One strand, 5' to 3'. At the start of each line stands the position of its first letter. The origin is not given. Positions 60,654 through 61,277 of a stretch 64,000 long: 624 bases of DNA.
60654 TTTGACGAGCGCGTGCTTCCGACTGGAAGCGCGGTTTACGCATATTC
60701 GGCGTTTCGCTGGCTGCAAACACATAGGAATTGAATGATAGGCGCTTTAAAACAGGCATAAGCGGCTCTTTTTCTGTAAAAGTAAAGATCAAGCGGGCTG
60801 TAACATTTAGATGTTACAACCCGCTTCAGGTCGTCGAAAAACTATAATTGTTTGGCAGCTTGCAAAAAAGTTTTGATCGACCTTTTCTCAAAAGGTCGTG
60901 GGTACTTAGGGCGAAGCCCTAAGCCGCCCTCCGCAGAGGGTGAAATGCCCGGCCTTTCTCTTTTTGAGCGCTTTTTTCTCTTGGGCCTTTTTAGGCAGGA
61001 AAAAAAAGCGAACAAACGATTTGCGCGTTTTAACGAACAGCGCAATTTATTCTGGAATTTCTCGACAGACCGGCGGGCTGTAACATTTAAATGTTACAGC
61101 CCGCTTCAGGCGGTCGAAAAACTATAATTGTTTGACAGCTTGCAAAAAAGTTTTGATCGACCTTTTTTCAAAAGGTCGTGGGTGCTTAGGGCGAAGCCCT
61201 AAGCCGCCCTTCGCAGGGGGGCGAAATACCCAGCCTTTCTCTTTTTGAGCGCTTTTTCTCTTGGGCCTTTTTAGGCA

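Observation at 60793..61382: Hairpin-bounded 280-bp tandem repeat with compensatory base changes in the bounding hairpins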

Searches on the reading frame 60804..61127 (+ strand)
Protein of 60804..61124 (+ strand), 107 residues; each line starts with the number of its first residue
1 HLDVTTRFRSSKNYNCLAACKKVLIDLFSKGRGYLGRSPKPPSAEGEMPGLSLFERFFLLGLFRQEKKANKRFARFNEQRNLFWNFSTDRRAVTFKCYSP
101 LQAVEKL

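Call 25: find_homologous_proteins(query=window:60852-61124:+, max_evalue=0.01)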
Query window:60852-61124:+: no candidate shares three 5-residue words with the query. No homologue found.

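Call 73: search_protein_representatives(protein=window:60804-61124:+)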
Query: 107 residues. Proteins with E-value up to 0.001 (for the whole library): 1; up to 1e-10: 0; up to 1e-30: 0. The best 1 are listed.
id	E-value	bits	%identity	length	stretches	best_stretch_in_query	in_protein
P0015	7.5e-07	45.5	47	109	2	27-73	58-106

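Call 75: find_encoding_contigs(protein=P0015, flank=8000, max_places=10)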
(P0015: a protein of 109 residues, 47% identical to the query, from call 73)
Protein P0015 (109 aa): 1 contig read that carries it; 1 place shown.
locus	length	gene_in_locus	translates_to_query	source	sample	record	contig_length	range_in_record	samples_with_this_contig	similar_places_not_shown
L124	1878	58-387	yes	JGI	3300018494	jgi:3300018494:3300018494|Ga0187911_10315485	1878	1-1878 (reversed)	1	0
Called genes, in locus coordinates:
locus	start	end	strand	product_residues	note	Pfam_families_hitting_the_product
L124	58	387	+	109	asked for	-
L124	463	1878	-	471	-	?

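Call 76: list_cluster_members(proteins=[P0015])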
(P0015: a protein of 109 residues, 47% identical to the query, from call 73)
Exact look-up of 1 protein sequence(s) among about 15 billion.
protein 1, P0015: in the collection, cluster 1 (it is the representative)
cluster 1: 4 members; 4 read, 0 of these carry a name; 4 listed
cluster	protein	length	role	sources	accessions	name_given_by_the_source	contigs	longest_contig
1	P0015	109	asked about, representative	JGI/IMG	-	-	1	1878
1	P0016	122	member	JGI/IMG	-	-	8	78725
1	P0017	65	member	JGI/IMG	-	-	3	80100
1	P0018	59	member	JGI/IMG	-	-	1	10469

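Call 78: find_encoding_contigs(protein=P0016, flank=8000, max_places=10)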
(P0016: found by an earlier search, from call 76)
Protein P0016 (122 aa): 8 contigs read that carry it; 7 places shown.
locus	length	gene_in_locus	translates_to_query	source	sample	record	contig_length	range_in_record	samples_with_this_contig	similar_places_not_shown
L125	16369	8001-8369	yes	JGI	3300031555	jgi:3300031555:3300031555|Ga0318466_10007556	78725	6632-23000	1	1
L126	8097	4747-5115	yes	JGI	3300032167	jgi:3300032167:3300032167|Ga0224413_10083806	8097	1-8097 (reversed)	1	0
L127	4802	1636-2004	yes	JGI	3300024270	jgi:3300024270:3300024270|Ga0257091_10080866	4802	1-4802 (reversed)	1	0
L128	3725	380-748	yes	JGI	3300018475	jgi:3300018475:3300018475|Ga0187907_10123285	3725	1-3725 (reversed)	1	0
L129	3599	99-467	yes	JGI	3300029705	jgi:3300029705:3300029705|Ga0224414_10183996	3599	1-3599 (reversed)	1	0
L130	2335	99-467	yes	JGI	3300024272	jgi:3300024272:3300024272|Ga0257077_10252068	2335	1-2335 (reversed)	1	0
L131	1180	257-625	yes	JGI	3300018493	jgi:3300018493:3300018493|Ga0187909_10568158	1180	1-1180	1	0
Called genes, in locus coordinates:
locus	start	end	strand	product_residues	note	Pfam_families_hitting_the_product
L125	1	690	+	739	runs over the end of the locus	-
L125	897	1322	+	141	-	-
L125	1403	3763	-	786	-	PF08531:Bac_rhamnosid_N, PF05592:Bac_rhamnosid, PF17389:Bac_rhamnosid6H, PF17390:Bac_rhamnosid_C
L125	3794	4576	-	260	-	PF12833:HTH_18, PF00165:HTH_AraC (weak)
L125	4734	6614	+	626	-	PF00150:Cellulase (weak), PF02449:Glyco_hydro_42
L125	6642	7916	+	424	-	PF01408:GFO_IDH_MocA, PF02894:GFO_IDH_MocA_C, PF22725:GFO_IDH_MocA_C3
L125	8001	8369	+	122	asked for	-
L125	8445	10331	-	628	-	PF13306:LRR_5, PF13855:LRR_8 (faint), PF23952:LRR_EndoS (faint), PF12799:LRR_4 (faint), PF13306:LRR_5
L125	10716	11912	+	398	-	PF02492:cobW, PF07683:CobW_C (weak)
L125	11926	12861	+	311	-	PF02492:cobW (faint), PF21537:DUF1980_C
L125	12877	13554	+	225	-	PF01738:DLH (weak), PF12146:Hydrolase_4 (faint), PF00326:Peptidase_S9 (weak)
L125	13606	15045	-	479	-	PF02878:PGM_PMM_I, PF02879:PGM_PMM_II, PF02880:PGM_PMM_III, PF00408:PGM_PMM_IV (weak)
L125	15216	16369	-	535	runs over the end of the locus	-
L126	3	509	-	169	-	?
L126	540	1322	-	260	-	PF12833:HTH_18, PF00165:HTH_AraC (weak)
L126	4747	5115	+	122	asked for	-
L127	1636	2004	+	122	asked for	-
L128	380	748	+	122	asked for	-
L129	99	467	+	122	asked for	-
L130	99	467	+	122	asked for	-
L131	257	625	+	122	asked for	-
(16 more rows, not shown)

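Call 80: find_encoding_contigs(protein=P0017, flank=8000, max_places=6)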
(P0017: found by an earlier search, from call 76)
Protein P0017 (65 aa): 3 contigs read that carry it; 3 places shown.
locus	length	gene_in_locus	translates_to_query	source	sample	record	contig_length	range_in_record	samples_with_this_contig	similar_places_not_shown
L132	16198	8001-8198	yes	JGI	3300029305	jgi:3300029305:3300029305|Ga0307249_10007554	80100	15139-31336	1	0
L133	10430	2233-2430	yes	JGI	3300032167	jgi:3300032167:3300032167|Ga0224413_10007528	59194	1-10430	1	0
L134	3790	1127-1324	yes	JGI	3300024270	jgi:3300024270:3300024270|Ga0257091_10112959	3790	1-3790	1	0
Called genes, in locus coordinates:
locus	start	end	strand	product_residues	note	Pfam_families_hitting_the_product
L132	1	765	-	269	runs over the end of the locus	PF04909:Amidohydro_2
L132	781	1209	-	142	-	PF01842:ACT (weak), PF19571:ACT_8, PF22629:ACT_AHAS_ss (faint)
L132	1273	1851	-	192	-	PF01558:POR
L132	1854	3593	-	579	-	PF01855:POR_N, PF02775:TPP_enzyme_C, PF00037:Fer4 (weak)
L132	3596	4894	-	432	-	PF00501:AMP-binding, PF14535:AMP-binding_C_2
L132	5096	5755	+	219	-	PF01764:Lipase_3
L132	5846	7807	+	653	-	PF16334:DUF4964, PF17168:DUF5127, PF16335:GtaA_6_Hairpin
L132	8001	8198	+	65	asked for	-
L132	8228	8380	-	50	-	-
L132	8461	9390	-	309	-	PF00291:PALP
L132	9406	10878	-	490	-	PF02386:TrkH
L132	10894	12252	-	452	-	PF01488:Shikimate_DH (faint), PF02254:TrkA_N, PF02558:ApbA (faint), PF03435:Sacchrp_dh_NADP (faint), PF13241:NAD_binding_7 (faint), PF02080:TrkA_C, PF02254:TrkA_N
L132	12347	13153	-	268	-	PF02311:AraC_binding, PF07883:Cupin_2, PF12833:HTH_18, PF00165:HTH_AraC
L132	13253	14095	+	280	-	PF13353:Fer4_12, PF04055:Radical_SAM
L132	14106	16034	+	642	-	PF02901:PFL-like, PF01228:Gly_radical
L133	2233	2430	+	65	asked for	-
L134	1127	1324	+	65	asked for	-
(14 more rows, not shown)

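Call 81: find_encoding_contigs(protein=P0018, flank=8000, max_places=6)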
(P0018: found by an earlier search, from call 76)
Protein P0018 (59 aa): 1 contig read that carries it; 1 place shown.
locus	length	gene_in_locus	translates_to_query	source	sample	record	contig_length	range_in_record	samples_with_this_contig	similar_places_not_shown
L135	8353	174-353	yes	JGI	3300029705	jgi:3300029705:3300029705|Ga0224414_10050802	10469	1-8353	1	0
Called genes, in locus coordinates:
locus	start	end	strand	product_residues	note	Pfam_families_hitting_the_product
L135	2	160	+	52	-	?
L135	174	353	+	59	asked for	-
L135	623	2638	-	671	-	PF00204:DNA_gyraseB, PF01751:Toprim, PF00986:DNA_gyraseB_C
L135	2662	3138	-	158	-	PF04073:tRNA_edit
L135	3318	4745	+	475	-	PF21799:MurD-like_N (weak), PF08245:Mur_ligase_M, PF02875:Mur_ligase_C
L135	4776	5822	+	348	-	PF06161:DUF975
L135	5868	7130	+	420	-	PF06838:Met_gamma_lyase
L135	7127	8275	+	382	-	PF04055:Radical_SAM, PF06969:HemN_C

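Call 98: list_cluster_members(proteins=[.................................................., window:60852-61127:+, window:60842-61045:-, window:61186-61323:-, window:61132-61248:+, window:53088-53228:+, window:53187-53279:-, window:60940-61083:+])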
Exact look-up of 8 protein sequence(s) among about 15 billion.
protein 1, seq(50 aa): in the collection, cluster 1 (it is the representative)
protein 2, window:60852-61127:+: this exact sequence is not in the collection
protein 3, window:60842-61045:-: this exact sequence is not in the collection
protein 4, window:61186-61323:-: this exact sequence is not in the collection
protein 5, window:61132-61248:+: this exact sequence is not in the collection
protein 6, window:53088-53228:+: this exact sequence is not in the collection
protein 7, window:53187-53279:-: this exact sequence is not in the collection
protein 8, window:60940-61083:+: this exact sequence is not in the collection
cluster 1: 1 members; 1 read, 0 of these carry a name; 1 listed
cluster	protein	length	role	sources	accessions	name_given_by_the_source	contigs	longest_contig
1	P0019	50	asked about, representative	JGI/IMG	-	-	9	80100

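Call 99: find_encoding_contigs(protein=P0019, flank=4000, max_places=10)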
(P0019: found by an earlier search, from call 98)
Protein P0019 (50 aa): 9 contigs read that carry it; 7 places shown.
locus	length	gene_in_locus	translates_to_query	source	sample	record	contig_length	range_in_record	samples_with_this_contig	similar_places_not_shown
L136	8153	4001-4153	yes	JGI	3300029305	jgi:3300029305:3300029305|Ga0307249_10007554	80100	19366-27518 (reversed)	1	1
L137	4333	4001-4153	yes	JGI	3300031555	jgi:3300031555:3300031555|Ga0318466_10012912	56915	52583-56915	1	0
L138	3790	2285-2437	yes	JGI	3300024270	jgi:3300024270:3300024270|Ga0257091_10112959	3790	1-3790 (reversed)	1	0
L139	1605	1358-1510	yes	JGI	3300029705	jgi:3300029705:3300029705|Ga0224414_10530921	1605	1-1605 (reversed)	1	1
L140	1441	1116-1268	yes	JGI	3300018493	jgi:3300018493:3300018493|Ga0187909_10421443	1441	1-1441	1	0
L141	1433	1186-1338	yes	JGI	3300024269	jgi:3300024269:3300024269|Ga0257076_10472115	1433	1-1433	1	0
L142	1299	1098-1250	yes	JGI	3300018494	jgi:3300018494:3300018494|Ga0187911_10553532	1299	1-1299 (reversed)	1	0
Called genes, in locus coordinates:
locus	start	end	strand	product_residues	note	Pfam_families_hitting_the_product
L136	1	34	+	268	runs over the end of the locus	PF02311:AraC_binding, PF07883:Cupin_2, PF12833:HTH_18, PF00165:HTH_AraC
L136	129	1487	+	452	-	PF01488:Shikimate_DH (faint), PF02254:TrkA_N, PF02558:ApbA (faint), PF03435:Sacchrp_dh_NADP (faint), PF13241:NAD_binding_7 (faint), PF02080:TrkA_C, PF02254:TrkA_N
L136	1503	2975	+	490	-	PF02386:TrkH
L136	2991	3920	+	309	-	PF00291:PALP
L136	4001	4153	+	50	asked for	-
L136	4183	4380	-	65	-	-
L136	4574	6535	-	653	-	PF16334:DUF4964, PF17168:DUF5127, PF16335:GtaA_6_Hairpin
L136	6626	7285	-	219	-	PF01764:Lipase_3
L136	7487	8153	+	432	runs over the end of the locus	PF00501:AMP-binding, PF14535:AMP-binding_C_2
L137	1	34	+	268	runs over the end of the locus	PF02311:AraC_binding, PF07883:Cupin_2, PF12833:HTH_18, PF00165:HTH_AraC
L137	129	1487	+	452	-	PF01488:Shikimate_DH (faint), PF02254:TrkA_N, PF02558:ApbA (faint), PF03435:Sacchrp_dh_NADP (faint), PF13241:NAD_binding_7 (faint), PF02080:TrkA_C, PF02254:TrkA_N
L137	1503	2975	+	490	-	PF02386:TrkH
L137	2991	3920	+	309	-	PF00291:PALP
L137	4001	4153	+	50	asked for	-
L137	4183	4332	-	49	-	?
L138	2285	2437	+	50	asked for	-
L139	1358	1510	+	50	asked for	-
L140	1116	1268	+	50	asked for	-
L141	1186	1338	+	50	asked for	-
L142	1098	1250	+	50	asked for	-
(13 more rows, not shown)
